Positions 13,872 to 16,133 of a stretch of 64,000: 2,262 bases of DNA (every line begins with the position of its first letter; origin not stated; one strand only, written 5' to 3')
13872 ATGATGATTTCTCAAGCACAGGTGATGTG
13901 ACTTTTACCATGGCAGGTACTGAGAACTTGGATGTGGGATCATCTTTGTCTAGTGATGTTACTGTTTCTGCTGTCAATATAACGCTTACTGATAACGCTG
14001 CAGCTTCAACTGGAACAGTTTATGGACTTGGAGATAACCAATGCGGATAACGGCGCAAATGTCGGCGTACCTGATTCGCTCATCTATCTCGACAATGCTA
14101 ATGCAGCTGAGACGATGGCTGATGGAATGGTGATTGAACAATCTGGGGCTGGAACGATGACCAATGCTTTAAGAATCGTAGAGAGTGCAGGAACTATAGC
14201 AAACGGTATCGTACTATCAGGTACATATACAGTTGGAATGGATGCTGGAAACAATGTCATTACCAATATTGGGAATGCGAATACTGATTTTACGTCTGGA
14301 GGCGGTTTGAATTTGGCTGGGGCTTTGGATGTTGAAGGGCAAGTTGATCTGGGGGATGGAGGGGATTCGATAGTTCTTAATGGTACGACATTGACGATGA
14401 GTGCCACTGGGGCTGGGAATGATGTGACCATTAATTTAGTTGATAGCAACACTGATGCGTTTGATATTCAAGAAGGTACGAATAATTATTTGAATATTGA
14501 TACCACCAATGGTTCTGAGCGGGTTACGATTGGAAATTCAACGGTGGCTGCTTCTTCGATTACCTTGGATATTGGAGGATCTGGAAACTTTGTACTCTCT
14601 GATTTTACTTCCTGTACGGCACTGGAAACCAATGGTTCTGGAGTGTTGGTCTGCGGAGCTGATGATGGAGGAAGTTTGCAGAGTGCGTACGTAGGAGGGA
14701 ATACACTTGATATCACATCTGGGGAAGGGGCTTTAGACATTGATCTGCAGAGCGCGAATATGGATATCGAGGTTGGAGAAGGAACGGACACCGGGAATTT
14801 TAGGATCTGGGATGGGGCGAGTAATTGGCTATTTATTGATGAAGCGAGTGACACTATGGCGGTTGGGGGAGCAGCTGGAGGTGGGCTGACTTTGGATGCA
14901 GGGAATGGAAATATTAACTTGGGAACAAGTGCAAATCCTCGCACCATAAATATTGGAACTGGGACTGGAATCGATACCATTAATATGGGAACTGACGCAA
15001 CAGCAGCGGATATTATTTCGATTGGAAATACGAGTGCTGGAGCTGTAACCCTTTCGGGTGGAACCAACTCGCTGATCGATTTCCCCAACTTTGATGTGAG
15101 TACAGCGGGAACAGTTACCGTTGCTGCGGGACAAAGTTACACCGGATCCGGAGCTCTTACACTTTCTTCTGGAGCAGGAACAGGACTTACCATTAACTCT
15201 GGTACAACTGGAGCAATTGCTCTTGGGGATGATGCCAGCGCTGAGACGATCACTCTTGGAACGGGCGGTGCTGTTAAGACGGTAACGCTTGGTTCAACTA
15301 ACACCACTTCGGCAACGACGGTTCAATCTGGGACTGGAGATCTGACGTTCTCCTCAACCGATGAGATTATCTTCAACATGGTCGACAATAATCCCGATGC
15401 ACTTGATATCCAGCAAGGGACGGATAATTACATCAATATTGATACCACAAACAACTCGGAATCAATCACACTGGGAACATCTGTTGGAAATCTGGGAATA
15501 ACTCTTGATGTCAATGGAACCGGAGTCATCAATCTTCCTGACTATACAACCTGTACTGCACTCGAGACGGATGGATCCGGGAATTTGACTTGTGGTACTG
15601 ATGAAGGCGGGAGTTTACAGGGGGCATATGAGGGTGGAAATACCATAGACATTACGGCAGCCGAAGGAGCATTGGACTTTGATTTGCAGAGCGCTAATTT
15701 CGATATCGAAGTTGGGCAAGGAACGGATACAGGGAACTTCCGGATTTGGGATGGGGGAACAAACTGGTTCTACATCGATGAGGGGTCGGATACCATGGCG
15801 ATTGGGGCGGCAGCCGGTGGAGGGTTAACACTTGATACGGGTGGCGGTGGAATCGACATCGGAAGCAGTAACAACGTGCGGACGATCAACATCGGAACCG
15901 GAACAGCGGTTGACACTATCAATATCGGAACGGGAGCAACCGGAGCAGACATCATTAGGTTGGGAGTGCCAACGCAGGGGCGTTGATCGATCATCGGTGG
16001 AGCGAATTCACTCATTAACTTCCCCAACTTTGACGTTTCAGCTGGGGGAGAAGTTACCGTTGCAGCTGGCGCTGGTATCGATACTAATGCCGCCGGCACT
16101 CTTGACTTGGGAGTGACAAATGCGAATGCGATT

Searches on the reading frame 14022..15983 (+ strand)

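Call 9: search_protein_families(library=pfam, proteins=[window:14022-15983:+], max_evalue=0.001)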
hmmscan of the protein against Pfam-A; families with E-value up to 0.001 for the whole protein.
window:14022-15983:+ (654 aa): 0 families

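Call 66: search_protein_families(library=pfam, proteins=[window:14022-15983:+], max_evalue=1)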
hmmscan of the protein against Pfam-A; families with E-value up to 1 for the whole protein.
window:14022-15983:+ (654 aa): 1 family
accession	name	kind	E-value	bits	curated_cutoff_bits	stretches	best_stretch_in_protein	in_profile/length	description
PF16392.11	DUF5001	-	0.039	14.4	23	1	455-493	37-75/86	Ig-like domain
